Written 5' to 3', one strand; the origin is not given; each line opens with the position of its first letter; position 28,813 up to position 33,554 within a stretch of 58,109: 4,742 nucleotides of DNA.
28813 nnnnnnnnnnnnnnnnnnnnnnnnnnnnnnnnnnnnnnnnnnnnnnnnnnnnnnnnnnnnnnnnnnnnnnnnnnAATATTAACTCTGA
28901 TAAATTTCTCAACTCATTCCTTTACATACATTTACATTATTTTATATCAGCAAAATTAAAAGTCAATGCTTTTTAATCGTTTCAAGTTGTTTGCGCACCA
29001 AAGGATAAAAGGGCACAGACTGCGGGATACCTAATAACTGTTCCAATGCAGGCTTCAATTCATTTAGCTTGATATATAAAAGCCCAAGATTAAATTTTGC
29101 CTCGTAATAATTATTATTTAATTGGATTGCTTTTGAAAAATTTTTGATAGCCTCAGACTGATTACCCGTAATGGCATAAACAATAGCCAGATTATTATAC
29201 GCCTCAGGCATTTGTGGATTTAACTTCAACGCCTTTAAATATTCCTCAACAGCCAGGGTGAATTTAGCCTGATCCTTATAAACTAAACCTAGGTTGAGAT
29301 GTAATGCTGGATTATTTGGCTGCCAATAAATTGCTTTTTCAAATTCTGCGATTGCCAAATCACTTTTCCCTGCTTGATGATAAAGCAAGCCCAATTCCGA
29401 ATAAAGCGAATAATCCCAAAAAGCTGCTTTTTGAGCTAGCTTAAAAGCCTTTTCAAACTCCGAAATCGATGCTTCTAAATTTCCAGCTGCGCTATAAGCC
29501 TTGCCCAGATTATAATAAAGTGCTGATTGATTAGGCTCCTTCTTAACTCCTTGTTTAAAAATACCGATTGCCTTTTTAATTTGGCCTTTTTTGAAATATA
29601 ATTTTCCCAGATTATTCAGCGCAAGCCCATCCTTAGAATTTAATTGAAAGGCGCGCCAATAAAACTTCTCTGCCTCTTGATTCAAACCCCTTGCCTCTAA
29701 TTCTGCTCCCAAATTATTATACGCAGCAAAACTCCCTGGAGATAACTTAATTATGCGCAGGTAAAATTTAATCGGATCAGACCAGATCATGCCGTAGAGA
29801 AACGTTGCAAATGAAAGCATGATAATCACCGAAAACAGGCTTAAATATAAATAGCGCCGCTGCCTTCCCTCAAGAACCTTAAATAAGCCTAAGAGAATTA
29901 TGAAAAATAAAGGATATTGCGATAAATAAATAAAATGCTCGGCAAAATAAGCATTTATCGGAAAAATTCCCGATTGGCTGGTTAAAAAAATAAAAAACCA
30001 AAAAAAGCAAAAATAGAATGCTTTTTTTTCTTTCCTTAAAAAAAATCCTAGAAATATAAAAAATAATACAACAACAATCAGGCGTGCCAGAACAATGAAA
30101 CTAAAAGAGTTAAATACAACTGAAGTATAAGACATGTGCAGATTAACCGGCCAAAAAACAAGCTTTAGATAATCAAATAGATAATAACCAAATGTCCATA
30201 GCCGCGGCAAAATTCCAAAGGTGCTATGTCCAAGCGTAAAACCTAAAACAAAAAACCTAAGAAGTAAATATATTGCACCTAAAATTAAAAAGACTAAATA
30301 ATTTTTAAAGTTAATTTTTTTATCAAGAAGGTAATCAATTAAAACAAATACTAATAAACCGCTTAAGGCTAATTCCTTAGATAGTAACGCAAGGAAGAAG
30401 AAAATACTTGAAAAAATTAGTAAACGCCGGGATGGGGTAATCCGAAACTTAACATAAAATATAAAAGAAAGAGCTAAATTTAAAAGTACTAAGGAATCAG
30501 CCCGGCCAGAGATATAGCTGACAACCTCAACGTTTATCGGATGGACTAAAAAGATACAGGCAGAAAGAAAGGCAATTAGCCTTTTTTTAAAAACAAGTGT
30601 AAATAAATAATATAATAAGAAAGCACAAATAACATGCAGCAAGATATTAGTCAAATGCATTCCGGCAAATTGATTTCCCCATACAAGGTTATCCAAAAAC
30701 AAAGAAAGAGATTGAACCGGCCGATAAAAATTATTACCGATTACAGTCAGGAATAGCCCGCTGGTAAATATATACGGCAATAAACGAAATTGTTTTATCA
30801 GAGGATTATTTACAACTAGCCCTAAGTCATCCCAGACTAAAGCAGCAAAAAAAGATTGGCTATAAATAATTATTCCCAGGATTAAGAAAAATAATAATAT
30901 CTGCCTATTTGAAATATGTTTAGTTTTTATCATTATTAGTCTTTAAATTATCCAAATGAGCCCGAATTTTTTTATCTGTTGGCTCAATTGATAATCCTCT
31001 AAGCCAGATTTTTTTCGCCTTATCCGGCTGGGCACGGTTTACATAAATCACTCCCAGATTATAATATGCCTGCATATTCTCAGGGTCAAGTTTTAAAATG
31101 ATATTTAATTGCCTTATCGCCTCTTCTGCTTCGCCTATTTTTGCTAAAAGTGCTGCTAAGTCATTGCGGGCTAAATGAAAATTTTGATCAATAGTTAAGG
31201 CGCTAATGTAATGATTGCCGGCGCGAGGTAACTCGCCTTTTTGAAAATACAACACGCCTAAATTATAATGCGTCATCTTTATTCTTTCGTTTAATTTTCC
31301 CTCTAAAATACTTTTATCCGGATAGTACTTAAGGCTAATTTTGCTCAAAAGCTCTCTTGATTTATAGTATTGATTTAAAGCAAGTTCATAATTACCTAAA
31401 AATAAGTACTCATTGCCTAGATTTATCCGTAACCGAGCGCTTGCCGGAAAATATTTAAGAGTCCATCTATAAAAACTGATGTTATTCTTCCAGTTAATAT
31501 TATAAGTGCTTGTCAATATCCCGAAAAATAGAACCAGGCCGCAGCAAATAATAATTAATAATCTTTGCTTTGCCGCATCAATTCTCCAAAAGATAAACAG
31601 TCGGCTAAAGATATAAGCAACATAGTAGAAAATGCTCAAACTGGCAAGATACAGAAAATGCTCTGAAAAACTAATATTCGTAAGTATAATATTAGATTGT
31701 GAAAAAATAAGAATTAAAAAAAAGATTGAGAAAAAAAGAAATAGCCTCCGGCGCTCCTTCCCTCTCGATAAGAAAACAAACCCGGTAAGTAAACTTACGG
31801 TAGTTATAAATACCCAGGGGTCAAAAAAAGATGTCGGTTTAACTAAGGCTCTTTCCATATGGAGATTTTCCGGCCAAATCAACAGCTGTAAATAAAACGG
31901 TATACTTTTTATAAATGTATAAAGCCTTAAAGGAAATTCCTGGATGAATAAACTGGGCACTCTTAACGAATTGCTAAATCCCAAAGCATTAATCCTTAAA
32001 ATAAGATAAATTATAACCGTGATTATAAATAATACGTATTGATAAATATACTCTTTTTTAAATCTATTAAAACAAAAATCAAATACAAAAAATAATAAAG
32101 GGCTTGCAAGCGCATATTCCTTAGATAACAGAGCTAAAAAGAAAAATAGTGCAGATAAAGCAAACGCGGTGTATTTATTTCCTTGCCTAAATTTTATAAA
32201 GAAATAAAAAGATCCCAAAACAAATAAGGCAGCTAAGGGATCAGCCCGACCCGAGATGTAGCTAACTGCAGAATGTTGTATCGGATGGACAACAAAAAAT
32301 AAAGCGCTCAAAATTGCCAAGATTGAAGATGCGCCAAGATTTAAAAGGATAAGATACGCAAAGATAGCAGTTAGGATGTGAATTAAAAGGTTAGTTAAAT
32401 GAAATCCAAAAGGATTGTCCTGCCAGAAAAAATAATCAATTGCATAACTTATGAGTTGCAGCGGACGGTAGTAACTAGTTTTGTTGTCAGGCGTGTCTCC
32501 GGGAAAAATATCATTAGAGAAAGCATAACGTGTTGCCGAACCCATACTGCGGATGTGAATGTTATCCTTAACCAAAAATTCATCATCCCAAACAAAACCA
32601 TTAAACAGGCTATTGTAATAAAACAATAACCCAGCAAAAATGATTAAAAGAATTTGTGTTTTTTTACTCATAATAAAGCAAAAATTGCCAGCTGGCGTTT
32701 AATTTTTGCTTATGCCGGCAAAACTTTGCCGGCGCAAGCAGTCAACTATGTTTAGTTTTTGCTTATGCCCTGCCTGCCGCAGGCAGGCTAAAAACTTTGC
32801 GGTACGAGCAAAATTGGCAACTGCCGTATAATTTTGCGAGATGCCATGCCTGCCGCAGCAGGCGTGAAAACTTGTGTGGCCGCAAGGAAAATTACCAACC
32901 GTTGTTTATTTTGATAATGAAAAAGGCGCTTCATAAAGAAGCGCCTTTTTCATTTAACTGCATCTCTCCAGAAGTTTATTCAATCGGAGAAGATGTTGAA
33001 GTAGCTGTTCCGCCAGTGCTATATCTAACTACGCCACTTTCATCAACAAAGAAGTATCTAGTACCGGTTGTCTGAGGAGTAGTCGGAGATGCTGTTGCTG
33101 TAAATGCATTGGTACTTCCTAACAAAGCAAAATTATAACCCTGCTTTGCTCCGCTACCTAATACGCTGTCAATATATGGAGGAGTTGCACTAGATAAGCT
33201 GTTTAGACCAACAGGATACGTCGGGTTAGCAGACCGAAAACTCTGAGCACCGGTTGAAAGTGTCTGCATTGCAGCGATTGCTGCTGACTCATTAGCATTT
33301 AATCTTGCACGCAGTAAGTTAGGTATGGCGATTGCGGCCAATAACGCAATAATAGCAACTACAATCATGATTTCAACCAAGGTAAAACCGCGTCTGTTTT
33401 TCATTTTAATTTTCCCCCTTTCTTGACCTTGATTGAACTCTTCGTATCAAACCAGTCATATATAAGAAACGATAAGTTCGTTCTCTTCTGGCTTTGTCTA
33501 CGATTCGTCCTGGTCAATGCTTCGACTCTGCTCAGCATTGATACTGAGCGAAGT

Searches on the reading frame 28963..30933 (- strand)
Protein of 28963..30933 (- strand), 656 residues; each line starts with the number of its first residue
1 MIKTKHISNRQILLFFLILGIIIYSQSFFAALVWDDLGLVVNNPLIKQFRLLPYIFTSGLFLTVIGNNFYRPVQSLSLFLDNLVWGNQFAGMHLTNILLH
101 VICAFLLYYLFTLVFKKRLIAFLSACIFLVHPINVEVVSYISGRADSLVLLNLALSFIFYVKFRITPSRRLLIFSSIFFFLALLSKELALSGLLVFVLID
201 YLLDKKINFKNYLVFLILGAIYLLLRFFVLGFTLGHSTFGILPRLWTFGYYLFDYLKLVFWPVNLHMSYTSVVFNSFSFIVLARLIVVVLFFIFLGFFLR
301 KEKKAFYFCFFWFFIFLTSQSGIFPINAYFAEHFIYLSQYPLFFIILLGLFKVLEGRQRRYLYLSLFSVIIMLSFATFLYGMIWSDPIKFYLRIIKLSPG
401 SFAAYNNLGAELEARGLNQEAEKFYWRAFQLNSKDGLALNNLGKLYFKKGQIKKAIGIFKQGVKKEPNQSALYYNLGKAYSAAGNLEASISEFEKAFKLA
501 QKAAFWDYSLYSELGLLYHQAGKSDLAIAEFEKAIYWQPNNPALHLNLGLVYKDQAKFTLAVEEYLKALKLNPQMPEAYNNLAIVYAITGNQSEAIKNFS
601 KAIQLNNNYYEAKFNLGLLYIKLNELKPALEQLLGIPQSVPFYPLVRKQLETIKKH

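Call 72: search_protein_families(library=pfam, proteins=[window:28963-30933:-], max_evalue=0.001)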
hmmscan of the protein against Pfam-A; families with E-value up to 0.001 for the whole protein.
window:28963-30933:- (656 aa): 22 families
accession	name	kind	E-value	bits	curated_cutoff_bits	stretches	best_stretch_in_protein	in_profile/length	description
PF00515.34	TPR_1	-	2.1e-32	110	27.8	3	576-609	1-34/34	Tetratricopeptide repeat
PF13414.12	TPR_11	-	6.7e-31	106.2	26.8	4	515-555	1-41/42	TPR repeat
PF07719.23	TPR_2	-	1.5e-30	103.2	27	3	576-609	1-34/34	Tetratricopeptide repeat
PF13181.12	TPR_8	-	8.7e-30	100.8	25.7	4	509-541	2-34/34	Tetratricopeptide repeat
PF13431.12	TPR_17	-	2.1e-29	99.7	24.4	2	565-596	2-33/34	Tetratricopeptide repeat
PF14559.12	TPR_19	-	2.1e-20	73.2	25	3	449-506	4-62/68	Tetratricopeptide repeat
PF13424.12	TPR_12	-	1.1e-19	70.9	30.1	3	471-535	4-72/77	Tetratricopeptide repeat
PF13432.12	TPR_16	-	4.2e-19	69.1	32.7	2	546-606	1-61/65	Tetratricopeptide repeat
PF13428.12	TPR_14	-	8.5e-17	60.4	23.5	0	441-478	6-43/44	Tetratricopeptide repeat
PF13374.12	TPR_10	-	3.3e-13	49.6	27.5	0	403-431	3-31/42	Tetratricopeptide repeat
PF13176.12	TPR_7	-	5.5e-09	35.9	27.9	0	438-468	1-33/36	Tetratricopeptide repeat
PF13371.12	TPR_9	-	7.7e-09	35.9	35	0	567-606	20-59/73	Tetratricopeptide repeat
PF23914.1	TPR_CcmH_CycH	-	2.5e-07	31.1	42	1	514-605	56-150/158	Cytochrome c-type biogenesis protein H TPR domain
PF14561.12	TPR_20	-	2.5e-06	28.1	25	0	559-609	5-55/90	Tetratricopeptide repeat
PF13174.12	TPR_6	-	4e-06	27.6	26.3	0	441-468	5-32/33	Tetratricopeptide repeat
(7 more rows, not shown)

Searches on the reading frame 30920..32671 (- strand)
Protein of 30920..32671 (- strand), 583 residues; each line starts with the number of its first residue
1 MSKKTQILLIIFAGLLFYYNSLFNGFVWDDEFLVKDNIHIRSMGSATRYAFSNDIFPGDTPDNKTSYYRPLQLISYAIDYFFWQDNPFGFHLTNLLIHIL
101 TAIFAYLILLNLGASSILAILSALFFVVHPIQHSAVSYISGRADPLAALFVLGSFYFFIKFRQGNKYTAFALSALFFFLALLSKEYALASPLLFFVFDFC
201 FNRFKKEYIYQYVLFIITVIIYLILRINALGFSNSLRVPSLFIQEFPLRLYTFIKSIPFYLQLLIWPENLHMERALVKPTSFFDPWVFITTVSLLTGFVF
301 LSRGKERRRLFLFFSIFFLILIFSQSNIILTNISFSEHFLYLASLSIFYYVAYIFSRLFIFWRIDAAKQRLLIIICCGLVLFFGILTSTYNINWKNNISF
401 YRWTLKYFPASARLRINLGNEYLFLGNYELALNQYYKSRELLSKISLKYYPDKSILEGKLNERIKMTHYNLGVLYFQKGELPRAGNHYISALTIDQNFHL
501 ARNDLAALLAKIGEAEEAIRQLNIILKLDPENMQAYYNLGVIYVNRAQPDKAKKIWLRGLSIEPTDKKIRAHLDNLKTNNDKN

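Call 72: search_protein_families(library=pfam, proteins=[window:30920-32671:-], max_evalue=0.001)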
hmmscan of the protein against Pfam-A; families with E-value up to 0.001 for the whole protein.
window:30920-32671:- (583 aa): 12 families
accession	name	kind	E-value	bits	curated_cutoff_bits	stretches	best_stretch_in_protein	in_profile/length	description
PF00515.34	TPR_1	-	2e-17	62.6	27.8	1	467-498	3-34/34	Tetratricopeptide repeat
PF07719.23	TPR_2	-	3e-14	52.3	27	0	534-566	2-34/34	Tetratricopeptide repeat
PF13431.12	TPR_17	-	6.4e-14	51.4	24.4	1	526-553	6-33/34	Tetratricopeptide repeat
PF13414.12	TPR_11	-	3.7e-11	43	26.8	2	511-544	6-39/42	TPR repeat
PF13181.12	TPR_8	-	7.6e-11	41.7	25.7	0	534-565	2-33/34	Tetratricopeptide repeat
PF13432.12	TPR_16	-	3.6e-10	40.6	32.7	1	505-547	3-45/65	Tetratricopeptide repeat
PF13424.12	TPR_12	-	9.5e-10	39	30.1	0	467-523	5-69/77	Tetratricopeptide repeat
PF14559.12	TPR_19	-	1.9e-09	38.1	25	0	516-569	8-61/68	Tetratricopeptide repeat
PF13428.12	TPR_14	-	8.4e-09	35.7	23.5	0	503-540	5-42/44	Tetratricopeptide repeat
PF02366.24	PMT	-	4e-05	23.7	22.7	1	72-229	67-224/245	Dolichyl-phosphate-mannose-protein mannosyltransferase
PF13374.12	TPR_10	-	4.9e-05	23.7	27.5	0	412-440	2-30/42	Tetratricopeptide repeat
PF13174.12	TPR_6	-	0.00089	20.2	26.3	0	534-556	1-23/33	Tetratricopeptide repeat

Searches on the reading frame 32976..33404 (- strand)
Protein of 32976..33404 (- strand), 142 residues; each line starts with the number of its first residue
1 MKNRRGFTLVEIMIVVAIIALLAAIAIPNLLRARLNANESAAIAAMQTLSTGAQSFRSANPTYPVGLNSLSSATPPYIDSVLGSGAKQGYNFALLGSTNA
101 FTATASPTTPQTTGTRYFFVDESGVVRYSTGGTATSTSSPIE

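Call 72: search_protein_families(library=pfam, proteins=[window:32976-33404:-], max_evalue=0.001)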
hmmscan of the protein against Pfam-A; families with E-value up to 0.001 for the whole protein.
window:32976-33404:- (142 aa): 2 families
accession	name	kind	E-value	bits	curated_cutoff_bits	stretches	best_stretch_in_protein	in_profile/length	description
PF07963.17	N_methyl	-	5.5e-10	38.8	21.2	1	1-27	1-27/27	Prokaryotic N-terminal methylation motif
PF16732.10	ComP_DUS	-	0.00037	21.7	27.3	1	36-112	9-79/87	Type IV minor pilin ComP, DNA uptake sequence receptor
